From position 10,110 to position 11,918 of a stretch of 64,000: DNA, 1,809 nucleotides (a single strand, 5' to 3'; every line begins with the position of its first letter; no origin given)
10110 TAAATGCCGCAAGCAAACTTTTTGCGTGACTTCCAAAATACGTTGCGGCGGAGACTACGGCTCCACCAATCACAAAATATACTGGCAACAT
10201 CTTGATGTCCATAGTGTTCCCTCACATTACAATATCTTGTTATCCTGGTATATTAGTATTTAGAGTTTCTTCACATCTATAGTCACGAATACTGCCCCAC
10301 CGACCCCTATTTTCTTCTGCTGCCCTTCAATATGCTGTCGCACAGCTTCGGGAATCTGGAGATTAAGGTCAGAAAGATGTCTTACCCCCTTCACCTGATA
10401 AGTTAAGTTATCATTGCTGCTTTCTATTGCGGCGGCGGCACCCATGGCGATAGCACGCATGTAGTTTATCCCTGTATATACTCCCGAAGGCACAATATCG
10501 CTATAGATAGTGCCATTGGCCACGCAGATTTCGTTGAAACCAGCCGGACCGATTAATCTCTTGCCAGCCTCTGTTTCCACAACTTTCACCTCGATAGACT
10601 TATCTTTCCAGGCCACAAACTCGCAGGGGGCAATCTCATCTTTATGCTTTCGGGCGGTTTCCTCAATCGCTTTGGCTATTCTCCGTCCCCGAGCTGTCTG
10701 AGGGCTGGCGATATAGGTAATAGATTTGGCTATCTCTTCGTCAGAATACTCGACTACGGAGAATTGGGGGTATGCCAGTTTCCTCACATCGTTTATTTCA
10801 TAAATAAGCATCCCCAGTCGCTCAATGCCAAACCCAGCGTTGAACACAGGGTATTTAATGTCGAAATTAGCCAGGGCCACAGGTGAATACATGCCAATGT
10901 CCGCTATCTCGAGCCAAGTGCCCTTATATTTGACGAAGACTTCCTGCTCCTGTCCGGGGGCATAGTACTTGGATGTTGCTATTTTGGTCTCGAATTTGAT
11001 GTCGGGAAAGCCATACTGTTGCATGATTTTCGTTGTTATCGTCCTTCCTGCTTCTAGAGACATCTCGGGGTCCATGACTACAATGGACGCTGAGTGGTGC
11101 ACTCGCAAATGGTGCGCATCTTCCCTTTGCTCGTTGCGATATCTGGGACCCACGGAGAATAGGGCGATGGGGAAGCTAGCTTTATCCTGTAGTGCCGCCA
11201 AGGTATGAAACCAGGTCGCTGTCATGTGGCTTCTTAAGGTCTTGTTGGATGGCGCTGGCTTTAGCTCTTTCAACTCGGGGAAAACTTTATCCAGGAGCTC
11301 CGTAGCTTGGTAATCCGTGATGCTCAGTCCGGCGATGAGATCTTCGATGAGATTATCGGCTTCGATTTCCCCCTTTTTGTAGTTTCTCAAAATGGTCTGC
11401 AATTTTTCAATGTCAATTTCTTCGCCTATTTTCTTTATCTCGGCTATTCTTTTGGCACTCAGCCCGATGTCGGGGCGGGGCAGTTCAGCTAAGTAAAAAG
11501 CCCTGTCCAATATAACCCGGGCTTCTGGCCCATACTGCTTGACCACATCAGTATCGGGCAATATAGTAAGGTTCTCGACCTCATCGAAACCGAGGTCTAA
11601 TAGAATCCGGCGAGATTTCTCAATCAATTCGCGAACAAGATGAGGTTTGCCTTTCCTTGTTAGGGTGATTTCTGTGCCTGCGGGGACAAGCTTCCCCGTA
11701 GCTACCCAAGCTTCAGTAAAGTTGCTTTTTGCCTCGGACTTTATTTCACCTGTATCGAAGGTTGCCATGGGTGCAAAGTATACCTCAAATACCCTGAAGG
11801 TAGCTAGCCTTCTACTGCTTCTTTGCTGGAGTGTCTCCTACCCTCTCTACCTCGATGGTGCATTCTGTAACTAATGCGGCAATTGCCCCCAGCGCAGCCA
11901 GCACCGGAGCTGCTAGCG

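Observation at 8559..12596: Indirect Cys-tRNA pathway (SepRS + SepCysS) in an operon, alongside canonical CysRS and cysK/cysE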

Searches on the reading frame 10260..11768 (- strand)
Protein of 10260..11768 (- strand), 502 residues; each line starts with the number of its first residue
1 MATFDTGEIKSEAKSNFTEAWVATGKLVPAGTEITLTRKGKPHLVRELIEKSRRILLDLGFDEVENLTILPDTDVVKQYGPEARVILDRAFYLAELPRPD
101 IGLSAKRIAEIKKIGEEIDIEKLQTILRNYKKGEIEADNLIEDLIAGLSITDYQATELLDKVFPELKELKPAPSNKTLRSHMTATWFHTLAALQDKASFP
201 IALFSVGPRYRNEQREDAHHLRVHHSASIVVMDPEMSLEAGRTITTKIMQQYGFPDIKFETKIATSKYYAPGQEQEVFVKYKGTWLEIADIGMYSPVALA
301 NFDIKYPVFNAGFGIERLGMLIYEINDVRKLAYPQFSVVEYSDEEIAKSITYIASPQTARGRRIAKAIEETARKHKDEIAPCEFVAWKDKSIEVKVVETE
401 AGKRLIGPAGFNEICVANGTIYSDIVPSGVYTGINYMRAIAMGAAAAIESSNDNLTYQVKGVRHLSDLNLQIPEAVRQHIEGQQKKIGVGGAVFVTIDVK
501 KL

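Call 4: search_protein_families(library=pfam, proteins=[window:10260-11768:-], max_evalue=0.01)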
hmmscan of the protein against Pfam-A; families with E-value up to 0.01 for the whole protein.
window:10260-11768:- (502 aa): 3 families
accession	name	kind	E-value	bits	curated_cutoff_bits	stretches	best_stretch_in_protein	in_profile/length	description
PF01409.25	tRNA-synt_2d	-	2.2e-45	155.5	19.8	1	100-339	3-243/246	tRNA synthetases class II core domain (F)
PF17759.6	tRNA_synthFbeta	-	7.2e-07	29.3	22.4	1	177-309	73-208/214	Phenylalanyl tRNA synthetase beta chain CLM domain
PF23202.1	PAH_ZNF598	-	0.0091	16.7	25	0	117-175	19-73/83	ZNF598 PAH domain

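Call 5: search_protein_families(library=ncbifam, proteins=[window:10260-11768:-], max_evalue=0.01)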
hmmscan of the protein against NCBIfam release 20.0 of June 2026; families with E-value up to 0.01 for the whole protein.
window:10260-11768:- (502 aa): 8 families
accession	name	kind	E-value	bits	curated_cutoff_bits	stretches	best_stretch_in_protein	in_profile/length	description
TIGR00470.1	sepS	equivalog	5.5e-134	447.5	380.65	1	8-499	7-530/533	O-phosphoserine--tRNA ligase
NF003210.0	PRK04172.1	equivalog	5e-25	88.3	350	2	175-334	331-483/496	phenylalanine--tRNA ligase subunit alpha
TIGR00468.1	pheS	equivalog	1.3e-24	87.1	237.45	1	175-339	158-319/324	phenylalanine--tRNA ligase subunit alpha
NF051887.1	PheS_related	equivalog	6.7e-13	48.5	300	1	175-332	71-229/349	PheS-related mystery ligase SrmL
TIGR02367.1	PylS_Cterm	equivalog_domain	1.5e-06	27.7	178.15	1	174-332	78-229/242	pyrrolysine--tRNA(Pyl) ligase large subunit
TIGR00469.1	pheS_mito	equivalog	2.3e-05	23.3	258.35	1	268-360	268-362/451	phenylalanine--tRNA ligase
TIGR00471.1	pheT_arch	equivalog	0.0001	20.9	282.65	1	169-310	409-542/551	phenylalanine--tRNA ligase subunit beta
NF007083.1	PRK09537.1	equivalog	0.0027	16.8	550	1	174-330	264-410/425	pyrrolysine--tRNA(Pyl) ligase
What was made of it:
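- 10260..11768 (-): SepRS, O-phosphoseryl-tRNA synthetase, bacterial (Chloroflexi) type, 502 aa. TIGR00470 scores 447.5 bits against a cut-off of 380.65; PheS models score 88 bits or less (call 5).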

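Call 15: find_homologous_proteins(query=window:10260-11768:-, max_evalue=1e-10)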
Query window:10260-11768:- (502 aa): 1110 proteins with E <= 1e-10 among 8000 candidates; the best 120 are listed.
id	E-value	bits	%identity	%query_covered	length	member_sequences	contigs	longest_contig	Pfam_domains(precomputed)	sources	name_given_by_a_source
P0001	0.0e+0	1117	100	100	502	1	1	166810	PF01409.26,PF17759.7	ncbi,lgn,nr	ncbi:MAG: O-phosphoserine--tRNA ligase [Chloroflexi bacterium]|nr:O-phosphoserine--tRNA ligase [Chlo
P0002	0.0e+0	1037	91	100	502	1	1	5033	PF01409.26,PF17759.7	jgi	-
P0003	0.0e+0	1036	91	100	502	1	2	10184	PF01409.26,PF17759.7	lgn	-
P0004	0.0e+0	1035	91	100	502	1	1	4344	PF01409.26,PF17759.7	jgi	-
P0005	0.0e+0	1034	91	100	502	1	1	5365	PF01409.26,PF17759.7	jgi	jgi:O-phosphoseryl-tRNA synthetase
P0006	0.0e+0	1034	91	100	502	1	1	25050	PF01409.26,PF17759.7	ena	-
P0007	0.0e+0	1033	91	100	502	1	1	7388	PF01409.26,PF17759.7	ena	-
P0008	0.0e+0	1033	92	100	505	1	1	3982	PF01409.26,PF17759.7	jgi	-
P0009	0.0e+0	1032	91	100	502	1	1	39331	PF01409.26,PF17759.7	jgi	jgi:O-phosphoseryl-tRNA synthetase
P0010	0.0e+0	1032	91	100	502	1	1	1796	PF01409.26,PF17759.7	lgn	-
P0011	0.0e+0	1032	91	100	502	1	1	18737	PF01409.26,PF17759.7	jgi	-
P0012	0.0e+0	1032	91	100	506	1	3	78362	PF01409.26,PF17759.7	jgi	jgi:O-phosphoseryl-tRNA synthetase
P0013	0.0e+0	1030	90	100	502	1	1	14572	PF01409.26,PF17759.7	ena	-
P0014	0.0e+0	1028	91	100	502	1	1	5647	PF01409.26,PF17759.7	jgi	jgi:O-phosphoseryl-tRNA synthetase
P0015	0.0e+0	1027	90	100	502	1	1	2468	PF01409.26,PF17759.7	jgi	jgi:O-phosphoseryl-tRNA synthetase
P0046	0.0e+0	1016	89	100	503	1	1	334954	PF01409.26,PF17759.7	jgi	-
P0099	8.8e-298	1005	87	100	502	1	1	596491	PF01409.26,PF17759.7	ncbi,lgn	-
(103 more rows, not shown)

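Call 16: find_related_loci(query=window:10260-11768:-, collection=genome_contigs, flank=8000)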
Query window:10260-11768:- (502 aa) in genome_contigs; peptide patterns used: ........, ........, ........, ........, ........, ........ (x = any residue, [..] = any of these).
120 stretches matched a pattern; 79 encode a relative of the query (tblastn E <= 1e-3); 77 distinct loci.
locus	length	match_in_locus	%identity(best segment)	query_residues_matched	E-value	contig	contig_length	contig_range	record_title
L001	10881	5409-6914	90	1-502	0e+0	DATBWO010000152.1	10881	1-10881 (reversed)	MAG TPA_asm: Dehalococcoidia bacterium isolate SMAG_U7543 k141_1364562, whole genome shotgun sequence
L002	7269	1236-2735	89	1-500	0e+0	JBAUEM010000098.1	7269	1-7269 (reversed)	MAG: Dehalococcoidia bacterium isolate MFD13097_ilm_asm_bin13 k127_225606, whole genome shotgun sequence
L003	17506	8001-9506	89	1-502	0e+0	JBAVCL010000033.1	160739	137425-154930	MAG: Dehalococcoidia bacterium isolate MFD04490_ilm_asm_bin16 k127_81752, whole genome shotgun sequence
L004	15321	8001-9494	88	1-498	0e+0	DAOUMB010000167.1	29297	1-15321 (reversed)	MAG TPA_asm: Dehalococcoidia bacterium isolate W31_73 k127_663037, whole genome shotgun sequence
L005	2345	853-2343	89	1-497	0e+0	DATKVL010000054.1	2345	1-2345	MAG TPA_asm: Dehalococcoidia bacterium isolate SMAG_U14132 k141_1443665, whole genome shotgun sequence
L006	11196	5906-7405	88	1-500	0e+0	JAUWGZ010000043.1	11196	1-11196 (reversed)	MAG: Dehalococcoidia bacterium isolate CSMAG_2255 CSMAG_2255_k141_1520290_length_11196_cov_10.0000, whole genome shotgun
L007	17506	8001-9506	88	1-502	0e+0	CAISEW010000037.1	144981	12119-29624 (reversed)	MAG: uncultured Chloroflexi bacterium isolate AlinenSedimentsD2_bin-0330 genome assembly, contig: bin-0330:37/63, whole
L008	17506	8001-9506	87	1-502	0e+0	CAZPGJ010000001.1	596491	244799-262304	MAG TPA_asm: uncultured Dehalococcoidales bacterium isolate binchicken_co294_83 genome assembly, contig: NODE_8_length_5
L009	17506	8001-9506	88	1-502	0e+0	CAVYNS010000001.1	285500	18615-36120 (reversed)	MAG: uncultured Chloroflexia bacterium isolate MFD04408.bin.1.133 genome assembly, contig: contig_24670, whole genome sh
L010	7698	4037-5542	87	1-502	0e+0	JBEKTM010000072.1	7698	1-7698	MAG: Dehalococcoidia bacterium isolate SPRUCE 558 SPRUCE_558_72, whole genome shotgun sequence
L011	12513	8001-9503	86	1-501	0e+0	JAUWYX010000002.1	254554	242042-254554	MAG: Dehalococcoidia bacterium isolate CSMAG_2721 CSMAG_2721_k141_207513_length_254554_cov_99.9829, whole genome shotgun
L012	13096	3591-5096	85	1-502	0e+0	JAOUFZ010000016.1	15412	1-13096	MAG: Dehalococcoidia bacterium isolate 4_1_July_SF_Bin57 4_1_July_SF_Bin57_scaffold_1682_c1, whole genome shotgun sequen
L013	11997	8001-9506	85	1-502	0e+0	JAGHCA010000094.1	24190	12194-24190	MAG: Dehalococcoidia bacterium isolate AUK270 PB_MBMC_224_c_000000000058, whole genome shotgun sequence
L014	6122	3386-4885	85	1-500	0e+0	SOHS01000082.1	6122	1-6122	MAG: Dehalococcoidia bacterium isolate E26_bin16 NODE_698_length_6122_cov_34.618428, whole genome shotgun sequence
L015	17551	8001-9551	83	1-498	0e+0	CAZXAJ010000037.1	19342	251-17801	MAG TPA_asm: uncultured Dehalococcoidales bacterium isolate binchicken_co334_347 genome assembly, contig: NODE_4861_leng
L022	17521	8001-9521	83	1-502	0e+0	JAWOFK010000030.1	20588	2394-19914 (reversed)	MAG: Dehalococcoidia bacterium isolate BLK6-1.bin.245 k191_1348544, whole genome shotgun sequence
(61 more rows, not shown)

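Call 20: search_solved_structures(query=window:10260-11768:-, show_alignments=2, max_evalue=0.00001)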
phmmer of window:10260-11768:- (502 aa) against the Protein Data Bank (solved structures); distinct sequences matched with E-value up to 0.00001: 17.
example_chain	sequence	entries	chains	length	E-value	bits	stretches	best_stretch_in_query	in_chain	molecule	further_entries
2du3_A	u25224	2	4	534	6.8e-111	374.3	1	4-498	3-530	O-phosphoseryl-tRNA synthetase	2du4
2du5_A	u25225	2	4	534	1.4e-109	370.1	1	4-498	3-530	O-phosphoseryl-tRNA synthetase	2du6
2du7_A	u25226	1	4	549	6.5e-101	341.4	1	4-499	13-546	O-phosphoseryl-tRNA synthetase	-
5x6c_A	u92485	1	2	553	6.7e-101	341.4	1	4-499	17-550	O-phosphoserine--tRNA(Cys) ligase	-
2odr_B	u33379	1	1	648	7.2e-96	324.8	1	6-500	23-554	phosphoseryl-tRNA synthetase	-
2odr_A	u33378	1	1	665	8.1e-96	324.6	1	6-500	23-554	phosphoseryl-tRNA synthetase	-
2odr_D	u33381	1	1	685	9.1e-96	324.5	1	6-500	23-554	phosphoseryl-tRNA synthetase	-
2odr_C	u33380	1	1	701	1e-95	324.3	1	6-500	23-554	phosphoseryl-tRNA synthetase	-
8s8b_A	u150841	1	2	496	2.2e-13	52.8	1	175-332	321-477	Phenylalanyl-tRNA Synthetase alpha subunit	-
9udl_A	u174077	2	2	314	1e-09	40.7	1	176-332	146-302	Phenylalanine--tRNA ligase alpha subunit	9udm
3l4g_A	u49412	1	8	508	2.1e-09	39.7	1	176-335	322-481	Phenylalanyl-tRNA synthetase alpha chain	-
3pco_A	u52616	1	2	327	5.9e-08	34.9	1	178-330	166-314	Phenylalanyl-tRNA synthetase, alpha subunit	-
6oz5_A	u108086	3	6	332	6.1e-08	34.9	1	178-330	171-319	Phenylalanine--tRNA ligase alpha subunit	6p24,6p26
7n8y_A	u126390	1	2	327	7.5e-08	34.6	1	178-330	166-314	Phenylalanine--tRNA ligase alpha subunit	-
6p8t_C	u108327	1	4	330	7.5e-08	34.6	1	174-331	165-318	Phenylalanine--tRNA ligase alpha subunit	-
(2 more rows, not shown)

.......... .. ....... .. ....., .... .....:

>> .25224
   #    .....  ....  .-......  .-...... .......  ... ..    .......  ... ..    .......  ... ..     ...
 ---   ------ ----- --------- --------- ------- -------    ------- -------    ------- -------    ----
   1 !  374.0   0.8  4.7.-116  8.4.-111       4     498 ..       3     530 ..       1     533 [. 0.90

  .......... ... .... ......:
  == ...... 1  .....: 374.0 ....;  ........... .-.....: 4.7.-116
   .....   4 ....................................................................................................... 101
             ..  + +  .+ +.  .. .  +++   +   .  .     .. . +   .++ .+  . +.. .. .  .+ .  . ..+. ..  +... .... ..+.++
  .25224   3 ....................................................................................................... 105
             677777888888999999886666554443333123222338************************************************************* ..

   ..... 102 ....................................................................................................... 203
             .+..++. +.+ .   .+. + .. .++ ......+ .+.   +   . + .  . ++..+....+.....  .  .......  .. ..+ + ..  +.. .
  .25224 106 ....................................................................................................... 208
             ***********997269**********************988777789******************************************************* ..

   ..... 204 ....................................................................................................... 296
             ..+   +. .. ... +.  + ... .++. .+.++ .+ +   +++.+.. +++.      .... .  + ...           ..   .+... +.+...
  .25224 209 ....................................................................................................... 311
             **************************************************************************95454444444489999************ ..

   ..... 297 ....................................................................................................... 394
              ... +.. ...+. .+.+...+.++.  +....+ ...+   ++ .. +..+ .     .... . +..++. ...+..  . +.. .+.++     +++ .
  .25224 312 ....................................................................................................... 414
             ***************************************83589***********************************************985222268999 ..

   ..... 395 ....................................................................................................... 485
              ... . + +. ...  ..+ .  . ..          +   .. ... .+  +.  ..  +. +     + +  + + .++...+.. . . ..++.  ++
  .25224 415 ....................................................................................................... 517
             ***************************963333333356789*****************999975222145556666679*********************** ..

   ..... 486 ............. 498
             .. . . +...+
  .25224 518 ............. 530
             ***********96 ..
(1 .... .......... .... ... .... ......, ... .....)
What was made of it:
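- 10260..11768 (-): It scores 374 bits to A. fulgidus SepRS 2DU3 over residues 4-498 (call 20).
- On SepRS (O-phosphoserine--tRNA ligase, TIGR00470): PDB: SepRS 374 bits, best PheRS 52.8 bits (call 20). The alignment to 2DU3 runs to query residue 498 and Af residue 530 of 534 (call 20).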

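Call 32: search_protein_families(library=pfam, proteins=[L003:9908-10864:+, L003:11258-11845:+, L007:10868-12028:+, L007:12141-13289:+, L007:13286-13507:+, L011:6153-7085:-, L011:7102-7560:-, L001:5089-5340:+, L022:9838-10098:+, L022:10102-10299:+], max_evalue=0.01)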
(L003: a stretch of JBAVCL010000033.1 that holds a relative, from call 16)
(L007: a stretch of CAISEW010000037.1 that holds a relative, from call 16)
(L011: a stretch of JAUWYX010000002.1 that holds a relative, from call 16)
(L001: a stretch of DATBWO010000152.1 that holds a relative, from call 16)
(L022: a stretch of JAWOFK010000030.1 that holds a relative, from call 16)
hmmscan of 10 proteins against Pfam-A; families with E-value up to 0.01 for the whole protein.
L003:9908-10864:+ (318 aa): 2 families
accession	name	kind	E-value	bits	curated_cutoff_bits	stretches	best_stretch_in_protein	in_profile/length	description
PF01545.26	Cation_efflux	-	1.2e-49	169.3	26.6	1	28-221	2-198/198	Cation efflux family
PF16916.11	ZT_dimer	-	3.6e-24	85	26.7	1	226-303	2-78/78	Dimerisation domain of Zinc Transporter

L003:11258-11845:+ (195 aa): 1 family
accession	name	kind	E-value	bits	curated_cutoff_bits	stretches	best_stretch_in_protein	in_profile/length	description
PF01944.22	SpoIIM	-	4.8e-30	105.1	26.9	1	20-186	2-163/163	Stage II sporulation protein M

L007:10868-12028:+ (386 aa): 1 family
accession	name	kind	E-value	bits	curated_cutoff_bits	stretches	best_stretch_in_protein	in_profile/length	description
PF04143.19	Sulf_transp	-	1.5e-16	61.2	27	2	239-365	1-132/310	Sulphur transport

L007:12141-13289:+ (382 aa): 6 families
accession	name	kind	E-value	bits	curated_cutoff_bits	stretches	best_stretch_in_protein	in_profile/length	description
PF00266.25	Aminotran_5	-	1.5e-94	317.4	21.5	1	2-370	1-369/371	Aminotransferase class-V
PF00155.27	Aminotran_1_2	-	1e-10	41.8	19.7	1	13-175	18-187/361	Aminotransferase class I and II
PF01041.23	DegT_DnrJ_EryC1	-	5.4e-10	39.5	19.8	1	67-297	43-263/360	DegT/DnrJ/EryC1/StrS aminotransferase family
PF01053.26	Cys_Met_Meta_PP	-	7.8e-10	38.3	27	1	69-223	73-223/381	Cys/Met metabolism PLP-dependent enzyme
PF01212.27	Beta_elim_lyase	-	2e-07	31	27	1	41-204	28-204/288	Beta-eliminating lyase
PF06838.17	Met_gamma_lyase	-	6e-05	22.2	24.2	1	70-146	80-164/405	Methionine gamma-lyase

L007:13286-13507:+ (73 aa): 1 family
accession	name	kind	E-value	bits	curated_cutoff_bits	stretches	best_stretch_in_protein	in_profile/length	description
PF11823.13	Se_S_carrier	-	1.5e-21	76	25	1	4-71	1-68/69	Putative Se/S carrier protein-like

L011:6153-7085:- (310 aa): 1 family
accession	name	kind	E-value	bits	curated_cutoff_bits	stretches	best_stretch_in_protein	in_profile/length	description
PF01226.23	Form_Nir_trans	-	6.5e-79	265.1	34.6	1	13-274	1-239/240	Formate/nitrite transporter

L011:7102-7560:- (152 aa): 1 family
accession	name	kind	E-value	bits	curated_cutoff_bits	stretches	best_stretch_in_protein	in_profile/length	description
PF00027.35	cNMP_binding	-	2.4e-18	66.3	27.5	1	31-119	2-89/89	Cyclic nucleotide-binding domain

L001:5089-5340:+ (83 aa): 0 families

L022:9838-10098:+ (86 aa): 1 family
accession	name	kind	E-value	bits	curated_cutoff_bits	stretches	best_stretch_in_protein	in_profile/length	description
PF14076.12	DUF4258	-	4e-05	24.3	25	1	5-78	1-69/71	Domain of unknown function (DUF4258)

L022:10102-10299:+ (65 aa): 2 families
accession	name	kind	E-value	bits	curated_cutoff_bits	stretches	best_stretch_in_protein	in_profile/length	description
PF10049.14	DUF2283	-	7e-15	55.4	23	1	2-50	1-49/49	Protein of unknown function (DUF2283)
PF18565.7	Glyco_hydro2_C5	-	0.002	18.4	32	1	13-52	21-60/103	Glycoside hydrolase family 2 C-terminal domain 5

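Call 50: search_solved_structures(query=L001:5089-5340:+, max_evalue=10)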
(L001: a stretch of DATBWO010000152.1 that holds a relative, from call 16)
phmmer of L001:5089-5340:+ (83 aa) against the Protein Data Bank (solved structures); distinct sequences matched with E-value up to 10: 17.
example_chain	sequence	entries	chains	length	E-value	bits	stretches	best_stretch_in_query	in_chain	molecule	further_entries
4ql7_A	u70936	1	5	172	0.52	13.7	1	30-66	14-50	Alkylhydroperoxide Reductase subunit C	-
4ql9_A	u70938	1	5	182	0.58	13.5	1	30-66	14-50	Alkylhydroperoxide Reductase subunit C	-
4o5r_A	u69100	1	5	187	0.61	13.4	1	30-66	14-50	AhpC component, subunit of alkylhydroperoxide reductase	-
5b8a_A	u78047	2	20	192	0.63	13.4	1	30-66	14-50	Alkyl hydroperoxide reductase subunit C,Peroxiredoxin-2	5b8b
1yf1_A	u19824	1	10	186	0.81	13.1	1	30-66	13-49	Alkyl hydroperoxide reductase subunit C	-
1yf0_A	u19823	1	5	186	0.83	13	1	30-66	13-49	Alkyl hydroperoxide reductase subunit C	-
30ew_AAA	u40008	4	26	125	0.84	13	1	33-67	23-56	PA-I galactophilic lectin (PA-IL) (Galactose-binding lectin)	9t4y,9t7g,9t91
1yep_A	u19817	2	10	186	0.87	12.9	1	30-66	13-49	Alkyl hydroperoxide reductase subunit C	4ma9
4xts_A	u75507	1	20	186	0.87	12.9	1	30-66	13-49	Alkyl hydroperoxide reductase subunit C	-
3emp_A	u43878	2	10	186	0.87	12.9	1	30-66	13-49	Alkyl hydroperoxide reductase subunit C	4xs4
4xrd_A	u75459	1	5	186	0.87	12.9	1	30-66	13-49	Alkyl hydroperoxide reductase subunit C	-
4mab_A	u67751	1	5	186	0.88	12.9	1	30-66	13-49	Alkyl hydroperoxide reductase subunit C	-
4xra_A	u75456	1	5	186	0.88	12.9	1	30-66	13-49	Alkyl hydroperoxide reductase subunit C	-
1yex_A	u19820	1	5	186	0.89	12.9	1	30-66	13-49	Alkyl hydroperoxide reductase subunit C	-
4xs6_A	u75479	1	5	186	0.91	12.9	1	30-66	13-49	Alkyl hydroperoxide reductase subunit C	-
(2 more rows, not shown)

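Call 52: find_encoding_contigs(protein=P0099, flank=10000, max_places=1)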
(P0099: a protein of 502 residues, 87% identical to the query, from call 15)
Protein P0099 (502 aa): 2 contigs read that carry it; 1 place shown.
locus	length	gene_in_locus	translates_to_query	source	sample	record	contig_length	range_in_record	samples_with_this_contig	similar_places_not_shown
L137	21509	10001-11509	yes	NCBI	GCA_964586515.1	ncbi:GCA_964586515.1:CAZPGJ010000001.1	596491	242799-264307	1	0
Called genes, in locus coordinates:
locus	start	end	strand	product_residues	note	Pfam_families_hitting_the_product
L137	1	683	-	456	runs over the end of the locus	PF03600:CitMHS, PF02040:ArsB, PF16980:CitMHS_2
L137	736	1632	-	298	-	PF00582:Usp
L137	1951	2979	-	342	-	PF08240:ADH_N, PF16912:Glu_dehyd_C (weak), PF00107:ADH_zinc_N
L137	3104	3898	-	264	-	PF01791:DeoC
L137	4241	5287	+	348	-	PF04055:Radical_SAM, PF11946:DUF3463 (weak), PF13186:SPASM (weak)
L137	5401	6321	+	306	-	PF00005:ABC_tran, PF13304:AAA_21, PF13732:DrrA1-3_C (weak)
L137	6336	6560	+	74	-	-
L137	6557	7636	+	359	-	PF12679:ABC2_membrane_2, PF12698:ABC2_membrane_3, PF01061:ABC2_membrane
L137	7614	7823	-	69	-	-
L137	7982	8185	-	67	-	-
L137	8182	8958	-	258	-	PF23023:Anti-Pycsar_Apyc1 (faint), PF13483:Lactamase_B_3 (weak), PF00753:Lactamase_B (weak), PF12706:Lactamase_B_2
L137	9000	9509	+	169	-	PF02464:CinA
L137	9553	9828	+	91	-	PF14242:DUF4342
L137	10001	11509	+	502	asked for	PF17759:tRNA_synthFbeta (faint), PF01409:tRNA-synt_2d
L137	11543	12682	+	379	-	PF00155:Aminotran_1_2, PF05889:SepSecS, PF00266:Aminotran_5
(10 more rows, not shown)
